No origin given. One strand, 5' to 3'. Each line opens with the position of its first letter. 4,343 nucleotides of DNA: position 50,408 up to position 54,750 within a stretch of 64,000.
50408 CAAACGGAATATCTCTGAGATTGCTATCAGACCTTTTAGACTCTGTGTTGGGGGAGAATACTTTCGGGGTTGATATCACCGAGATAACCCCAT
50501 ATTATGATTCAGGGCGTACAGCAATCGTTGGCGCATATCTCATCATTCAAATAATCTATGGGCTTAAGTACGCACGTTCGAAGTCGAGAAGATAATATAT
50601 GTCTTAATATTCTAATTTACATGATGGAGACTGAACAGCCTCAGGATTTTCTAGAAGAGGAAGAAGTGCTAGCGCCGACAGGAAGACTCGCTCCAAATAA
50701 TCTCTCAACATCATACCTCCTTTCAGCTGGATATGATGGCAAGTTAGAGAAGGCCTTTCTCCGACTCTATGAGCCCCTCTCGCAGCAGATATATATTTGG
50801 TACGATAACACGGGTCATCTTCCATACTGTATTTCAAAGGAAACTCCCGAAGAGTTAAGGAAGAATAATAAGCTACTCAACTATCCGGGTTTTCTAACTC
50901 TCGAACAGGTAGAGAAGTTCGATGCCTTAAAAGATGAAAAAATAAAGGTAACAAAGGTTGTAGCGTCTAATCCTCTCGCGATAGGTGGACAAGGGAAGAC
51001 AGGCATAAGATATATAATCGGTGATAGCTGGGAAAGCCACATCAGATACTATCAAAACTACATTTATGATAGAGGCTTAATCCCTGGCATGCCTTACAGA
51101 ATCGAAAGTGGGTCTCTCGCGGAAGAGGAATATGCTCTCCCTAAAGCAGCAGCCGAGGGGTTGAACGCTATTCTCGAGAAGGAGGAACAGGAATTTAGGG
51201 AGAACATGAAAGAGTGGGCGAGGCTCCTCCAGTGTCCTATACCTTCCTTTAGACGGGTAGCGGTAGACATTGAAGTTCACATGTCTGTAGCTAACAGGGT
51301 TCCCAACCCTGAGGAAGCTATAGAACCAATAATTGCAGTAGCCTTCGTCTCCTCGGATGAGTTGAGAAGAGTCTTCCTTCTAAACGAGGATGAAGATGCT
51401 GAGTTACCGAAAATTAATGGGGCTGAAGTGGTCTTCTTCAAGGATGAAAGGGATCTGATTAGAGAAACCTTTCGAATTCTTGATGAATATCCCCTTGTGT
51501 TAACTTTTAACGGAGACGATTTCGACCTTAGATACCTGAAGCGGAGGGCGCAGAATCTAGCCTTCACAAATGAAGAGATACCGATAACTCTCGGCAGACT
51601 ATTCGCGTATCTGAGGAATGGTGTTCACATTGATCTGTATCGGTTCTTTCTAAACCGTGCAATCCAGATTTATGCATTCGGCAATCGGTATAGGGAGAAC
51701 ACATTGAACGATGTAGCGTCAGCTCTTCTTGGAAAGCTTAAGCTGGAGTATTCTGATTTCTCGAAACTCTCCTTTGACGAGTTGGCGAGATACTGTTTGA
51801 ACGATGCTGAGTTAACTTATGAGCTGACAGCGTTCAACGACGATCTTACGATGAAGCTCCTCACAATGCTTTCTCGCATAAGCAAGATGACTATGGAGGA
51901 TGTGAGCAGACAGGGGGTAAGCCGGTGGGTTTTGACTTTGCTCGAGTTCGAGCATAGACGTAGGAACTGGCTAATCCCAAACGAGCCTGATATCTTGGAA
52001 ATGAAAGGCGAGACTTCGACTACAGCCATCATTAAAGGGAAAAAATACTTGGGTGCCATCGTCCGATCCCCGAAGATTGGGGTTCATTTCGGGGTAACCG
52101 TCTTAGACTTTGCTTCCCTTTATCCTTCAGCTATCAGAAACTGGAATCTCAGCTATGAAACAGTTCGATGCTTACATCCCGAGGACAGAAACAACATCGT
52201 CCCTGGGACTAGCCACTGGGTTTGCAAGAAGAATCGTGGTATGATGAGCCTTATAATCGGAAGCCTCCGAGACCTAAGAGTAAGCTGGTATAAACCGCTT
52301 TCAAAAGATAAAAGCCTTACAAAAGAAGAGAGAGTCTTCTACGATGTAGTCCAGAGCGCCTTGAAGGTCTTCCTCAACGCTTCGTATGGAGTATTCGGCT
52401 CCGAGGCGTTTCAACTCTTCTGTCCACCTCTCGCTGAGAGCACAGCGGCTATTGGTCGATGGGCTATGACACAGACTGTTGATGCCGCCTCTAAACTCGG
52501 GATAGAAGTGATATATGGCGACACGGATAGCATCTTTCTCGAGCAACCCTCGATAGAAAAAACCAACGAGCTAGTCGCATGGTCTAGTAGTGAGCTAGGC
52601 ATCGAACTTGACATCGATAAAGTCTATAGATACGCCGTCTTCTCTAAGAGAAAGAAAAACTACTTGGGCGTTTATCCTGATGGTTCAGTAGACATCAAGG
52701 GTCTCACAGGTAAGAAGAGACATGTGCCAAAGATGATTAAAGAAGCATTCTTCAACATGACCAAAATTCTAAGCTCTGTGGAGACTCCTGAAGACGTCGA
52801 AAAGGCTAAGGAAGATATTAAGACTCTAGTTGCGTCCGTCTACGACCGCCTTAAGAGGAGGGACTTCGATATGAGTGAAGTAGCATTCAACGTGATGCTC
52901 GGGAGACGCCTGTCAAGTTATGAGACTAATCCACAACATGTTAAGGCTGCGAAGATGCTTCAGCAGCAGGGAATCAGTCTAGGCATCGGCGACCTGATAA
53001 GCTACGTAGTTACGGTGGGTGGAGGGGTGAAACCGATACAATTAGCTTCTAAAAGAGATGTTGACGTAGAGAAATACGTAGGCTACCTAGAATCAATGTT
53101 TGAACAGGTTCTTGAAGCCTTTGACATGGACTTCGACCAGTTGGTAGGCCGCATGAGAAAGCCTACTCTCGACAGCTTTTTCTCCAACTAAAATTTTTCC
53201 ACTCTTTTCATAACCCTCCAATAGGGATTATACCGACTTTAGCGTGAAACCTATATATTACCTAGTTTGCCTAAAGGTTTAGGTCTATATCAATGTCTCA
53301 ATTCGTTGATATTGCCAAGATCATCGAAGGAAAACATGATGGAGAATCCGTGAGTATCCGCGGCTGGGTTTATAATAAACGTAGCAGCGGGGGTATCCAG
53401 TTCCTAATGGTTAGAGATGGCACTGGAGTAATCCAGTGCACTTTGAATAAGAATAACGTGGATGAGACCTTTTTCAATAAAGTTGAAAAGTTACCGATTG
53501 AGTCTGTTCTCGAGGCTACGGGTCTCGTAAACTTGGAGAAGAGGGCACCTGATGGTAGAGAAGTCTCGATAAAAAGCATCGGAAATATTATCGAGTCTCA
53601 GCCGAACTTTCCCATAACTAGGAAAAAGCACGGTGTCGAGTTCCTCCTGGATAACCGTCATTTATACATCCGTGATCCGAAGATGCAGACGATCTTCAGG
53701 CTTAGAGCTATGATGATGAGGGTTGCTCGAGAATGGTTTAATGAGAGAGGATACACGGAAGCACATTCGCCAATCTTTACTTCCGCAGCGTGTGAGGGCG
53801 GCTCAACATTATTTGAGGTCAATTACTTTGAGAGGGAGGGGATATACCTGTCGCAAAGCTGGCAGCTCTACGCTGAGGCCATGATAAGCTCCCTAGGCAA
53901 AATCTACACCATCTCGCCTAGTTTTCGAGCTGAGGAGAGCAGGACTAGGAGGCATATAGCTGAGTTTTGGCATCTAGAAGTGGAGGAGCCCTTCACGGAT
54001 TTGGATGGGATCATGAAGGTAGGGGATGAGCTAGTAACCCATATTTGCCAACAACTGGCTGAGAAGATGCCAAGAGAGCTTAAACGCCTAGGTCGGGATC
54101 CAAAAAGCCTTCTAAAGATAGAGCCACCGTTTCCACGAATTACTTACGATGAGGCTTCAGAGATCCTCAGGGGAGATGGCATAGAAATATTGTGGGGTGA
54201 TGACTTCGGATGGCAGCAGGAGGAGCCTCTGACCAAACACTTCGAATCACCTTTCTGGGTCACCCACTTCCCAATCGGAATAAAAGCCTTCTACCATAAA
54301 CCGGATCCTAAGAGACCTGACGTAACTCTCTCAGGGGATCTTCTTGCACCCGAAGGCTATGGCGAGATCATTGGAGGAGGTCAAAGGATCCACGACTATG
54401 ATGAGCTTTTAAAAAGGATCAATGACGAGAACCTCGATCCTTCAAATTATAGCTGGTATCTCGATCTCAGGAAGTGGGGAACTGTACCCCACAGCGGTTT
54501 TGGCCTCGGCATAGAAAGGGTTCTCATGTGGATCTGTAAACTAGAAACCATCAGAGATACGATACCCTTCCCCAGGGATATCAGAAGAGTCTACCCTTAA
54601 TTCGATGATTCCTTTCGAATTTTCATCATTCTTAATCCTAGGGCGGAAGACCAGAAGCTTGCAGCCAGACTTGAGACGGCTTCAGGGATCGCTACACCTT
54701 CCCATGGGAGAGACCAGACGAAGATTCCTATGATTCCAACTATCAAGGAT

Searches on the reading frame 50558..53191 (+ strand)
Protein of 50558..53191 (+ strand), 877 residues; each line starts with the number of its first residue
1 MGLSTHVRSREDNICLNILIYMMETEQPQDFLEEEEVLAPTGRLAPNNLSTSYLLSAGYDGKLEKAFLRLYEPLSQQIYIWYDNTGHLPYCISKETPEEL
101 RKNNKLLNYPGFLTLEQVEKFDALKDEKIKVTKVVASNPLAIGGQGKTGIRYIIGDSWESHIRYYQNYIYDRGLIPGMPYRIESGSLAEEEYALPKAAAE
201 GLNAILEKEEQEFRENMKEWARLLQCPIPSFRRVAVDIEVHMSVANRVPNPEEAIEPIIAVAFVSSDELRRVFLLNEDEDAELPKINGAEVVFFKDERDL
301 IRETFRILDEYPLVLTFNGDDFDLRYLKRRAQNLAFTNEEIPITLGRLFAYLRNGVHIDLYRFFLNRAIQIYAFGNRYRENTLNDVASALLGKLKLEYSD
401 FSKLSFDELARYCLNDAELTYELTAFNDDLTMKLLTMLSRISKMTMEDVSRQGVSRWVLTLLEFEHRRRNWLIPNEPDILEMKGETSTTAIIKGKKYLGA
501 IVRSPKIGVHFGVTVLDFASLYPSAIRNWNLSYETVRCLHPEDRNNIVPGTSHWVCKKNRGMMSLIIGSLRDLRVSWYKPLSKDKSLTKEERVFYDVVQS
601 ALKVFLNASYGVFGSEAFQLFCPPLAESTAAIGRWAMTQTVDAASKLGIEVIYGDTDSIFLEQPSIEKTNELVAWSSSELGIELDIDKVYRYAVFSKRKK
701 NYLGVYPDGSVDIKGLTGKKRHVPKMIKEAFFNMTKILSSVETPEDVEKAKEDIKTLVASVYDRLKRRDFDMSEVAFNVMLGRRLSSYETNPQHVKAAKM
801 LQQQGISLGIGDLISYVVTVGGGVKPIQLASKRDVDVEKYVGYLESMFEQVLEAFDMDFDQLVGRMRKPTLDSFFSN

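Call 27: search_protein_families(library=pfam, proteins=[window:50558-53191:+], max_evalue=0.00001)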
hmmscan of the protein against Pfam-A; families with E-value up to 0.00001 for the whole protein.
window:50558-53191:+ (877 aa): 2 families
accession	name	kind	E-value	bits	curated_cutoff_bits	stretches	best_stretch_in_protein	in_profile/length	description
PF00136.26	DNA_pol_B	-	1.1e-45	156.8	23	1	451-830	8-420/453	DNA polymerase family B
PF03104.25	DNA_pol_B_exo1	-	1.8e-18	67.3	23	1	156-335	2-183/242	DNA polymerase family B, exonuclease domain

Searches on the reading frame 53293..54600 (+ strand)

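Call 27: search_protein_families(library=pfam, proteins=[window:53293-54600:+], max_evalue=0.00001)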
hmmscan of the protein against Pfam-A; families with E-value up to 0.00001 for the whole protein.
window:53293-54600:+ (435 aa): 2 families
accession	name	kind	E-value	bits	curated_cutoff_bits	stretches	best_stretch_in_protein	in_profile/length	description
PF00152.25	tRNA-synt_2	-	8.6e-77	258.7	25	1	116-429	3-307/308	tRNA synthetases class II (D, K and N)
PF01336.31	tRNA_anti-codon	-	9e-15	54.8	27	1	20-95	1-71/75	OB-fold nucleic acid binding domain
